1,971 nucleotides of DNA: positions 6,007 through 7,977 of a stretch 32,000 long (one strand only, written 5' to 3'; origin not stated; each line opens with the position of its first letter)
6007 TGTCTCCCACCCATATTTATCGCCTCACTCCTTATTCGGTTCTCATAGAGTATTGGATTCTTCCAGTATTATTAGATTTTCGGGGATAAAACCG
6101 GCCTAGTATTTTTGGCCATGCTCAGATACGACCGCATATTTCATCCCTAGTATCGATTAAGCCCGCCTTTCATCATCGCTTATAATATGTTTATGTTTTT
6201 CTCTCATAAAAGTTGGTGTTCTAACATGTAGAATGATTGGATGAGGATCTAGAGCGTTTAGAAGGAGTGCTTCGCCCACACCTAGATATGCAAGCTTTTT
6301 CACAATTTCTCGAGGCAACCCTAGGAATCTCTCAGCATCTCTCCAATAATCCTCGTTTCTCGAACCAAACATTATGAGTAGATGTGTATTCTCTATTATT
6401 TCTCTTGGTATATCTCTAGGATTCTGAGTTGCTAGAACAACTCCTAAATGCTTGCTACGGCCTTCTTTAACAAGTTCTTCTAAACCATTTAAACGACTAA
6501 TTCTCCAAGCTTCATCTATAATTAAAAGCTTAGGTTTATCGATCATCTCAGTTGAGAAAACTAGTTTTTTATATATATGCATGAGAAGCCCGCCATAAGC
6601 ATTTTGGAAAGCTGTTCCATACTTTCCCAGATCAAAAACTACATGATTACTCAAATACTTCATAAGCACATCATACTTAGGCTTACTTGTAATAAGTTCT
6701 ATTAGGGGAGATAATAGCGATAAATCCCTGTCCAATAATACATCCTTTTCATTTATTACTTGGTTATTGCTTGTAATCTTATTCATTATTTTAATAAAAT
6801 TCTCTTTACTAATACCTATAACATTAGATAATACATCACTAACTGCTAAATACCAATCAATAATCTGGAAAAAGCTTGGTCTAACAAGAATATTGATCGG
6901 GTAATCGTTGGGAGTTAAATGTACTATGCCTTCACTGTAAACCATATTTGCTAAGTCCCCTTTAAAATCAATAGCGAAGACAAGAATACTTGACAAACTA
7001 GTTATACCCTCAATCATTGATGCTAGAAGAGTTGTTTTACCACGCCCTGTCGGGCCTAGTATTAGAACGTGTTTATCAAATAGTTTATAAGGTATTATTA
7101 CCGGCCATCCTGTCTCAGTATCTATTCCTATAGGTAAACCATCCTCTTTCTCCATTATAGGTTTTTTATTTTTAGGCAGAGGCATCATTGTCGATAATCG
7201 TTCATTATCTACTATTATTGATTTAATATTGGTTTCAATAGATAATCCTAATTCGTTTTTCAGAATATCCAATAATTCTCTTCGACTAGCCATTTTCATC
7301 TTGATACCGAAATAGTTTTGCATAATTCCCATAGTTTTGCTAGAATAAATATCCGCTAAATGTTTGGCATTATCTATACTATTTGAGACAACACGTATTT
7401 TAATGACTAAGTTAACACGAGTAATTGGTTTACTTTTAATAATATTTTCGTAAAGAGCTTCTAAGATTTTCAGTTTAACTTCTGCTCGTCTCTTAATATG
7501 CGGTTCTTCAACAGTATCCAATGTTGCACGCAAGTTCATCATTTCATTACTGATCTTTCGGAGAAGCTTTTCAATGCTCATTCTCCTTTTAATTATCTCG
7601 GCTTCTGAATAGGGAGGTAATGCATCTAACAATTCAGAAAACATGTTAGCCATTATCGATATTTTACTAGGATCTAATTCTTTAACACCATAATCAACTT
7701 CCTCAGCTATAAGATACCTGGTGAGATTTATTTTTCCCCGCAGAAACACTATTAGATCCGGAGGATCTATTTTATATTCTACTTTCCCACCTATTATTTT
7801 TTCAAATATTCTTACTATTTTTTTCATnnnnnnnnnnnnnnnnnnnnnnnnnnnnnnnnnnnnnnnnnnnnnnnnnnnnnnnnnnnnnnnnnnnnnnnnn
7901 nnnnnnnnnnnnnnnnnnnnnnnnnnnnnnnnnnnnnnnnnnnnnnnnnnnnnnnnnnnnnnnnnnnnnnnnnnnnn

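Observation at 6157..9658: Compact pilin-like / polytopic / 2-TM / VirB4-like operon: candidate Ced- or T4SS-type DNA-transfer apparatus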

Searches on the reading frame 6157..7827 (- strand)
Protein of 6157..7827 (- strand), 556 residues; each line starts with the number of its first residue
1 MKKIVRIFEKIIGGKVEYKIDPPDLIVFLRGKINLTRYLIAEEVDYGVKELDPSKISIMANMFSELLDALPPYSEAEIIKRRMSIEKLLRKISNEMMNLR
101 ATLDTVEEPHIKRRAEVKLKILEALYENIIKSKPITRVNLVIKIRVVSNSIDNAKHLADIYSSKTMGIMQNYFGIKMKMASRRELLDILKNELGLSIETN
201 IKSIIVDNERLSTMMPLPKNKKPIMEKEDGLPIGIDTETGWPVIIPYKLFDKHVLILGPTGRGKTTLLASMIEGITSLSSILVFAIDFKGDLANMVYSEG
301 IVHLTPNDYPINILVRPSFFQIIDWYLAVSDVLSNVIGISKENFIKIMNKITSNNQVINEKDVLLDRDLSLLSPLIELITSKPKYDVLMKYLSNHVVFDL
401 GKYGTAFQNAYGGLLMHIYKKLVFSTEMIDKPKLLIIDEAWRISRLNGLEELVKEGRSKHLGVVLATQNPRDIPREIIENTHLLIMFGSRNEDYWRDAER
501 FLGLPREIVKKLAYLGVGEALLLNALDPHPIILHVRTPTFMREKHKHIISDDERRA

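Call 3: search_protein_families(library=pfam, proteins=[window:6157-7827:-], max_evalue=1)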
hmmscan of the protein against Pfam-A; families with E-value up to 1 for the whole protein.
window:6157-7827:- (556 aa): 22 families
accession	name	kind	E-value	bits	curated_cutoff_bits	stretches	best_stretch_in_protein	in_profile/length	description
PF05872.18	HerA_C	-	8e-12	45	22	2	237-296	7-65/502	Helicase HerA-like C-terminal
PF01935.23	DUF87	-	4.4e-08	33.9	23.2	1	237-319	8-84/220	Helicase HerA, central domain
PF10412.15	TrwB_AAD_bind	-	3e-06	26.8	20.5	1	245-300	9-63/387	Type IV secretion-system coupling protein DNA-binding domain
PF12846.13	AAA_10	-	2e-05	24.3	27.5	1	430-520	239-337/362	AAA-like domain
PF01580.24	FtsK_SpoIIIE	-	0.00012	22.1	24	1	233-289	20-80/221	FtsK/SpoIIIE family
PF13401.12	AAA_22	-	0.00026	21.8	27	0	253-275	7-29/130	AAA domain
PF12696.13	TraG-D_C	-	0.002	18.5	22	1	434-487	3-64/126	TraM recognition site of TraD and TraG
PF01637.24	ATPase_2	-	0.0042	17.3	33.2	1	254-291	23-60/225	ATPase domain predominantly from Archaea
PF00005.33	ABC_tran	-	0.0051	17.8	25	1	252-273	12-33/137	ABC transporter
PF13173.12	AAA_14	-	0.0095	16.4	27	1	252-287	3-38/129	AAA domain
PF00004.35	AAA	-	0.016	16.1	21.2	0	254-275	1-22/131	ATPase family associated with various cellular activities (AAA)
PF04851.21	ResIII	-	0.017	15.5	22.5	1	251-278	23-50/164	Type III restriction enzyme, res subunit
PF25199.1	nSTAND_NTPase5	-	0.022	15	34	1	253-269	43-59/145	Novel STAND NTPase 5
PF00270.35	DEAD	-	0.044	14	26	0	248-268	11-31/167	DEAD/DEAH box helicase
PF05496.18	RuvB_N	-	0.065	13.4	27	1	252-295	34-78/159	Holliday junction DNA helicase RuvB P-loop domain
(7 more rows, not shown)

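Call 4: search_protein_families(library=ncbifam, proteins=[window:6157-7827:-], max_evalue=1)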
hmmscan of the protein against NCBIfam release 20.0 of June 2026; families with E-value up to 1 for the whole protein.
window:6157-7827:- (556 aa): 18 families
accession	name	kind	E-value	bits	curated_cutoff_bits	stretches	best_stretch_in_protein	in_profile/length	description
NF041017.1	DNA_import_CedB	equivalog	3.5e-32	111.8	700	1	36-536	75-587/590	DNA import protein CedB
NF053655.1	CedD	equivalog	3.9e-12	45.6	600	1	247-536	217-526/527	DNA-translocating ATPase CedD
NF042943.1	HerA_antiphage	equivalog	1.5e-06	27.1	800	1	230-295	134-200/566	anti-phage-associated helicase HerA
NF010447.0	PRK13873.1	equivalog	2.7e-06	25.6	1020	2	253-292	443-482/815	conjugal transfer protein TrbE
TIGR00929.1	VirB4_CagE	subfamily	3.3e-06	25.6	643.1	1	253-487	439-699/792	VirB4 family type IV secretion/conjugal transfer ATPase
TIGR03743.1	SXT_TraD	subfamily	5.1e-06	25.2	366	1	213-291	134-214/636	conjugative transfer system coupling protein TraD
TIGR03925.1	T7SS_EccC_b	equivalog_domain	8.3e-05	21.1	346.55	1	225-299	336-412/564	type VII secretion protein EccCb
NF042944.1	HerA_antiphage_2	equivalog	0.00093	18.1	850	1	248-273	133-158/576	anti-phage-associated helicase HerA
TIGR01420.1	pilT_fam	subfamily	0.001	18.4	319.1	1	254-281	125-152/343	PilT/PilU family type 4a pilus ATPase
NF010404.0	PRK13830.1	subfamily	0.0014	16.5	810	1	253-292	458-497/818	conjugal transfer protein TrbE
TIGR03744.1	traC_PFL_4706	equivalog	0.039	11.8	520.6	1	252-278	475-501/892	conjugative transfer ATPase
TIGR02746.1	TraC-F-type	equivalog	0.041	11.8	567.05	1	414-469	624-684/800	type IV secretion system protein TraC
TIGR03819.1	heli_sec_ATPase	hypoth_equivalog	0.044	13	373.15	1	253-277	180-204/340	TadA family conjugal transfer-associated ATPase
TIGR02868.1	CydC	equivalog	0.09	11.4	329.05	1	252-272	362-382/530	thiol reductant ABC exporter subunit CydC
NF005335.0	PRK06856.1-1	equivalog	0.1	12.8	180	0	322-366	13-55/136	DNA polymerase III subunit psi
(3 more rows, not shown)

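Call 15: find_homologous_proteins(query=window:6157-7827:-)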
Query window:6157-7827:- (556 aa): 42 proteins with E <= 0.001 among 8000 candidates.
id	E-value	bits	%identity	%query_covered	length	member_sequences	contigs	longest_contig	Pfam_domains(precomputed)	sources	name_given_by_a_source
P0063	0.0e+0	1154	100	95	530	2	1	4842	PF10412.16,PF01935.24,PF05872.19,PF12846.14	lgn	-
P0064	0.0e+0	1083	87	100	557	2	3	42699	PF10412.16,PF01935.24,PF05872.19,PF12846.14,PF01580.25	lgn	-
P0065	2.2e-289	979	78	98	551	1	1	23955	PF10412.16,PF01935.24,PF05872.19,PF12846.14,PF01580.25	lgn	-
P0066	1.9e-185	636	54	97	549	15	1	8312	PF01935.24,PF05872.19,PF12846.14,PF01580.25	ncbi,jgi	-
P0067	5.2e-185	634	55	94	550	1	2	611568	PF10412.16,PF01935.24,PF05872.19,PF12846.14,PF01580.25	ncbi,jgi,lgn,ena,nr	ncbi:MAG: AAA family ATPase [Desulfurococcales archaeon ex4484_58]|nr:MAG: AAA family ATPase [Desulf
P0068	1.8e-182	626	54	98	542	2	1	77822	PF10412.16,PF01935.24,PF05872.19,PF12846.14,PF01580.25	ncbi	-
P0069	6.3e-173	594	51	97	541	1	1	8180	PF10412.16,PF01935.24,PF05872.19,PF13401.13,PF12846.14,PF01580.25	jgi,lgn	-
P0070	1.1e-172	594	52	94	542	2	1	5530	PF10412.16,PF01935.24,PF05872.19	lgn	-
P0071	4.4e-170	585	52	95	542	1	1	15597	PF10412.16,PF01935.24,PF05872.19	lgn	-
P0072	7.7e-169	581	51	98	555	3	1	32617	PF10412.16,PF01935.24,PF05872.19,PF12846.14,PF01580.25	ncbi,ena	-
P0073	1.7e-167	576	51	97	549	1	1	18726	PF10412.16,PF01935.24,PF05872.19,PF12846.14,PF01580.25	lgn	-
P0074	1.1e-166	574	48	98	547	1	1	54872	PF01935.24,PF05872.19,PF12846.14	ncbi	ncbi:MAG: helicase HerA-like domain-containing protein [Thermoprotei archaeon]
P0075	1.7e-165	570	46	98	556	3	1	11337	PF10412.16,PF01935.24,PF05872.19,PF12846.14,PF01580.25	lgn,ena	-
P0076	4.9e-162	558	49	95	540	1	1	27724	PF10412.16,PF01935.24,PF05872.19,PF01580.25,PF12696.14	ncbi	-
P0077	2.5e-158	546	47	97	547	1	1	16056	PF10412.16,PF01935.24,PF05872.19,PF12846.14,PF01580.25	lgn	-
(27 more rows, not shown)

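Call 28: search_protein_representatives(protein=window:6157-7827:-)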
Query: 556 residues. Proteins with E-value up to 0.001 (for the whole library): 821; up to 1e-10: 123; up to 1e-30: 19. The best 150 are listed.
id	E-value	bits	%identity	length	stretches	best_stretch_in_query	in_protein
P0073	5.5e-168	576.3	51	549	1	4-545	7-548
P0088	1.2e-124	433.2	42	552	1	24-542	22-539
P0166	5.6e-123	427.7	39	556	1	5-547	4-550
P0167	8.9e-121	420.5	40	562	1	2-544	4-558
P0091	2.9e-118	412.2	39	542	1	10-543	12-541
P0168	1.4e-112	393.5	39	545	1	14-542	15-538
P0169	6.5e-104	364.8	37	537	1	11-541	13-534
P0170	5.7e-87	308.9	34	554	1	5-542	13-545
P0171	2.5e-73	263.9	32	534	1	4-542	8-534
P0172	6.6e-63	229.5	33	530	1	10-525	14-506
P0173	3.1e-53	197.6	34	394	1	18-380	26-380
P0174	3.1e-51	191.0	41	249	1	299-542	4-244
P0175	5.7e-43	163.7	29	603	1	35-535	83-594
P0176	3.2e-41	158.0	27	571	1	24-536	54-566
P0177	4.1e-39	151.0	27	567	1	21-535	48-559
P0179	3.1e-36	141.5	28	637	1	25-537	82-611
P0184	2.6e-29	118.7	27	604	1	35-535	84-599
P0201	1.8e-20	89.5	28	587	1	33-533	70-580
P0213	3.1e-18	82.1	27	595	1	114-534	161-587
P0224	2.3e-16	75.9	26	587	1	38-535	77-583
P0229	1.7e-15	73.1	26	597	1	32-537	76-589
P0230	2.0e-15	72.9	25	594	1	34-536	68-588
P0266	3.0e-12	62.4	27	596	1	80-535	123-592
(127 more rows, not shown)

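Call 32: search_protein_families(library=ncbifam, proteins=[P0229, P0201, P0224, P0230, P0266, P0175, P0176, P0179, P0184, P0213], max_evalue=1e-10)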
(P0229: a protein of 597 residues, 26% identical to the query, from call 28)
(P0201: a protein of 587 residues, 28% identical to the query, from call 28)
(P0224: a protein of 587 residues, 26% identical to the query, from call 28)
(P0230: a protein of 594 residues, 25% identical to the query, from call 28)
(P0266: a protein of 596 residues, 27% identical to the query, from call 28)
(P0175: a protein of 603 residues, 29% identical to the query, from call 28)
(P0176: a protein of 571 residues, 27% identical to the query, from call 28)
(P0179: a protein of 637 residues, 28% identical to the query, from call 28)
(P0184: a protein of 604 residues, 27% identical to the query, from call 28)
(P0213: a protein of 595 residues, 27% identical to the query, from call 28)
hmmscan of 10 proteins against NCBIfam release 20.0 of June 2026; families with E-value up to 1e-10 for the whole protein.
P0229 (597 aa): 1 family
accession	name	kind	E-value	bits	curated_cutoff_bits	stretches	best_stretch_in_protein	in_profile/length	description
NF041017.1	DNA_import_CedB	equivalog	1.1e-247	823.5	700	1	3-592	2-589/590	DNA import protein CedB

P0201 (587 aa): 1 family
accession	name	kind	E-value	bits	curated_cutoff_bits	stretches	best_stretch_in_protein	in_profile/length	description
NF041017.1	DNA_import_CedB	equivalog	1.5e-179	598.5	700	1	10-585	2-589/590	DNA import protein CedB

P0224 (587 aa): 2 families
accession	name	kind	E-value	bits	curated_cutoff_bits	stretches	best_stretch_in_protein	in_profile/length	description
NF041017.1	DNA_import_CedB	equivalog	3.9e-184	613.6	700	1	7-586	5-589/590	DNA import protein CedB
TIGR00929.1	VirB4_CagE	subfamily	2.7e-12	45.8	643.1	0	426-539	595-705/792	VirB4 family type IV secretion/conjugal transfer ATPase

P0230 (594 aa): 2 families
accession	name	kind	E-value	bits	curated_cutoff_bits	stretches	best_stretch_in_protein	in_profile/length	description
NF041017.1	DNA_import_CedB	equivalog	2.3e-216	720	700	1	13-590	22-589/590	DNA import protein CedB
NF040937.1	HerA_Thermprot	equivalog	3.1e-12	45.7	800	1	274-574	139-448/487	DNA double-strand break repair helicase HerA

P0266 (596 aa): 2 families
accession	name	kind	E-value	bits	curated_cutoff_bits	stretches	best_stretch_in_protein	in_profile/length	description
NF041017.1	DNA_import_CedB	equivalog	6.4e-268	890.2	700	1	7-595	2-589/590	DNA import protein CedB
TIGR02746.1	TraC-F-type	equivalog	5.5e-11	41.1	567.05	0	442-529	604-692/800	type IV secretion system protein TraC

P0175 (603 aa): 3 families
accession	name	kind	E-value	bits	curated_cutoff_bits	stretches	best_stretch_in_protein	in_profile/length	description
NF041017.1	DNA_import_CedB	equivalog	1.8e-65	221.7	700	1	13-595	9-587/590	DNA import protein CedB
NF053655.1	CedD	equivalog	2.1e-19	69.6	600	1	292-594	220-525/527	DNA-translocating ATPase CedD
NF042943.1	HerA_antiphage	equivalog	2.5e-11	42.8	800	0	271-341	134-203/566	anti-phage-associated helicase HerA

P0176 (571 aa): 2 families
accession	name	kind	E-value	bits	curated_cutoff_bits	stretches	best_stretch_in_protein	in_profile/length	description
NF041017.1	DNA_import_CedB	equivalog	3.7e-53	181.1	700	1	31-566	45-587/590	DNA import protein CedB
TIGR00929.1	VirB4_CagE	subfamily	1e-10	40.6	643.1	0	462-544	637-726/792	VirB4 family type IV secretion/conjugal transfer ATPase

P0179 (637 aa): 5 families
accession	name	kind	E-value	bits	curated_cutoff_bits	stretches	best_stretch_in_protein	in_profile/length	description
NF041017.1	DNA_import_CedB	equivalog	2.3e-77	261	700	1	26-609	11-586/590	DNA import protein CedB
NF053655.1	CedD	equivalog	9.6e-22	77.3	600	1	300-609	220-525/527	DNA-translocating ATPase CedD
NF042943.1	HerA_antiphage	equivalog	1.3e-14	53.7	800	0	278-351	133-205/566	anti-phage-associated helicase HerA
TIGR02746.1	TraC-F-type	equivalog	1.8e-11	42.7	567.05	1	166-548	292-689/800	type IV secretion system protein TraC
NF045975.1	VirB4_plasma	equivalog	2.5e-11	42.1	590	1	278-598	489-873/894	Mbov_0397 family ICE element conjugal transfer ATPase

P0184 (604 aa): 3 families
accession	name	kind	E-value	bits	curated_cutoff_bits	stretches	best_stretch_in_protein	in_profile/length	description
NF041017.1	DNA_import_CedB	equivalog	2.5e-77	260.9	700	1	17-598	9-585/590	DNA import protein CedB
NF053655.1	CedD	equivalog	4.6e-19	68.5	600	1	293-587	221-513/527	DNA-translocating ATPase CedD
NF042943.1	HerA_antiphage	equivalog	1.1e-12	47.3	800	0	270-337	133-199/566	anti-phage-associated helicase HerA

P0213 (595 aa): 1 family
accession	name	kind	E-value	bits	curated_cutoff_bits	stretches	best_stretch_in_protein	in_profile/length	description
NF041017.1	DNA_import_CedB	equivalog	6.1e-52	177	700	1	18-588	11-586/590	DNA import protein CedB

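Call 49: search_solved_structures(query=A3, max_evalue=0.01)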
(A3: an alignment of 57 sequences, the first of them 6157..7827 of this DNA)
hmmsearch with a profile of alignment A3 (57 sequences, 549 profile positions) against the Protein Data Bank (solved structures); distinct sequences matched with E-value up to 0.01: 50.
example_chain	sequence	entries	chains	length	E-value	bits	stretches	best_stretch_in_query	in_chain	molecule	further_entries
8wiv_A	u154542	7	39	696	1.2e-22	83.4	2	397-531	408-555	Helicase HerA central domain-containing protein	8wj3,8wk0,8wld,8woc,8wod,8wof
7es4_A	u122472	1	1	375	1.3e-20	76.8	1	233-476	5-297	DNA phosphorothioation-dependent restriction protein DptH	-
11kk_A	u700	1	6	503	2.3e-20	75.9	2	400-533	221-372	HerA like helicase YjgR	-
8j4u_M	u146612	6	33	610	2.4e-19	72.5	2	229-299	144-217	Nucleoside triphosphate hydrolase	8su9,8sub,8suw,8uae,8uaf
4d2i_A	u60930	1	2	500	2.8e-19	72.3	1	227-543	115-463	HERA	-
8xau_A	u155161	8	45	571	1.6e-18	69.8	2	368-542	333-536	ATP-binding protein | HerA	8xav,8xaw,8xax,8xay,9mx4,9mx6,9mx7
8yho_A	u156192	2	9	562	2e-17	66.2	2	232-429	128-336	DUF87 domain-containing protein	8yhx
9x1l_A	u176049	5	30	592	1.4e-15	60.1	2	373-545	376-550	DNA helicase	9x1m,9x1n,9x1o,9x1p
4nh0_A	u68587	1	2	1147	1.6e-14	56.6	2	232-293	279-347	Cell divisionFtsK/SpoIIIE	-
9c1m_M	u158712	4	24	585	1.7e-14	56.5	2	390-544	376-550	ATP-binding protein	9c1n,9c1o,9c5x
8ziq_M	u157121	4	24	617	3.6e-08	35.7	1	398-528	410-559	HerA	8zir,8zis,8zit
6sz9_A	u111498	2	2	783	6.6e-08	34.8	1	227-299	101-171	IcmO (DotL)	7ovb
7np7_C1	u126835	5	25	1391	1.7e-07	33.4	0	438-491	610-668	ESX-5 secretion system protein EccC5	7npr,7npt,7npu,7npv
4ag5_A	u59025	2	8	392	1.8e-07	33.3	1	401-536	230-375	TYPE IV SECRETORY PATHWAY VIRB4 COMPONENTS-LIKE PROTEIN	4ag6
8wet_A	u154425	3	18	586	1.2e-06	30.6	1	399-491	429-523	TdpA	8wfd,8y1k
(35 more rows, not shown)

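Call 52: predict_structure(alignment_id=A3)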
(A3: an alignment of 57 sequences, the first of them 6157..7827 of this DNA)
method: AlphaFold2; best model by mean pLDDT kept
length: 556 residues; sequences in the alignment: 57
mean_pLDDT: 88.3   pTM: 0.75
mean pLDDT of the five models: 88.3, 88.3, 87.7, 86.6, 84.9
residues with pLDDT >= 90: 333; 70-90: 180; 50-70: 42; < 50: 1
segments of 3 or more residues with pLDDT < 50: none
pLDDT, mean of each block of 10 residues (from residue 1): 70 80 93 95 67 79 88 92 88 92 90 82 82 85 96 97 94 91 92 82 81 72 70 89 90 96 96 93 97 88 95 92 93 91 84 69 83 89 92 94 95 97 79 96 97 94 97 96 96 95 92 95 89 91 72 62
secondary structure, 60 per line:
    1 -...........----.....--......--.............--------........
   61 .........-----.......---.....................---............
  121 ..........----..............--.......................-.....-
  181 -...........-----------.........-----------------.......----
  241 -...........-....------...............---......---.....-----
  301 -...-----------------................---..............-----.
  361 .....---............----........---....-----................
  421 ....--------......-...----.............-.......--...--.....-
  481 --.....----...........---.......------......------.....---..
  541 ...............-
elements in order: H2-12 E17-21 E24-29 E32-44 H53-69 E75-81 H85-105 H109-130 E135-148 H151-173 E175-179 H182-192 E204-207 H208-212 E230-236 E242-246 H247-252 E254-257 H264-278 E282-287 H291-295 E302-304 H322-337 H341-354 H360-365 H369-380 H385-392 E396-399 H405-424 E433-438 H447-459 E461-467 H475-479 E483-487 H492-502 H506-512 E519-524 E531-535 H539-555

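Call 54: fold_search(model_id=the predicted structure, library=pdb)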
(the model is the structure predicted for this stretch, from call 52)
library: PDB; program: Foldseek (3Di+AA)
matches with E <= 10: 1221; with E <= 0.001: 178
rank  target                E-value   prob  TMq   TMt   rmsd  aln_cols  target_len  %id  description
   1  8rtd_O                1.2e-17  1.00  0.59  0.44   7.1       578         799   12  Stalk-Arches-IMC structure from the fully-assembled R388 type IV secretion system determined by cryo-EM. (released 2024-06-19)
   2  4d2i_B                2.2e-17  1.00  0.41  0.49  14.9       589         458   13  Crystal structure of the HerA hexameric DNA translocase from Sulfolobus solfataricus bound to AMP-PNP (released 2014-12-03)
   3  7o42_A                2.7e-16  1.00  0.61  0.39   6.6       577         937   13  TrwK/VirB4unbound trimer of dimers complex (with Hcp1) from the R388 type IV secretion system determined by cryo-EM. (released 2022-06-22)
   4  9x1m_A                2.9e-16  1.00  0.42  0.40  16.9       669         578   11  The cryo-EM structure of HerA-NurA complex with AMPPNP and dsDNA from Thermococcus kodakarensis (released 2026-02-04)
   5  4d2i_A                6.8e-16  1.00  0.42  0.49  15.7       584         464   13  Crystal structure of the HerA hexameric DNA translocase from Sulfolobus solfataricus bound to AMP-PNP (released 2014-12-03)
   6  7o41_A                3.8e-15  1.00  0.57  0.45   7.1       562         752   12  Hexameric composite model of the Inner Membrane Complex (IMC) with the Arches from the fully-assembled R388 type IV se (released 2022-06-22)
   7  8rtd_P                4.0e-15  1.00  0.60  0.46   6.6       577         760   11  Stalk-Arches-IMC structure from the fully-assembled R388 type IV secretion system determined by cryo-EM. (released 2024-06-19)
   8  7o42_E                2.2e-14  1.00  0.57  0.37   7.1       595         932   10  TrwK/VirB4unbound trimer of dimers complex (with Hcp1) from the R388 type IV secretion system determined by cryo-EM. (released 2022-06-22)
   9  8wod_D                2.5e-14  1.00  0.42  0.47   9.6       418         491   18  Cryo-EM structure of SIR2/HerA complex (released 2024-09-11)
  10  8wiv_D                3.8e-14  1.00  0.42  0.39  11.8       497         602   15  Cryo-EM structure of a bacterial protein (released 2024-09-11)
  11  8rtd_V                6.9e-14  1.00  0.54  0.44   8.3       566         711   11  Stalk-Arches-IMC structure from the fully-assembled R388 type IV secretion system determined by cryo-EM. (released 2024-06-19)
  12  8wld_A                1.2e-13  1.00  0.42  0.48  12.3       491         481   17  Cryo-EM structure of SIR2/HerA antiphage complex (released 2024-09-11)
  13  8wof_D                1.4e-13  1.00  0.42  0.43   9.6       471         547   17  Cryo-EM structure of SIR2/HerA complex (released 2024-09-11)
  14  7es4                  2.0e-13  1.00  0.44  0.64   5.1       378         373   15  the crystral structure of DndH-C-domain (released 2022-05-11)
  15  8wld_D                2.0e-13  1.00  0.42  0.36   9.6       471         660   17  Cryo-EM structure of SIR2/HerA antiphage complex (released 2024-09-11)
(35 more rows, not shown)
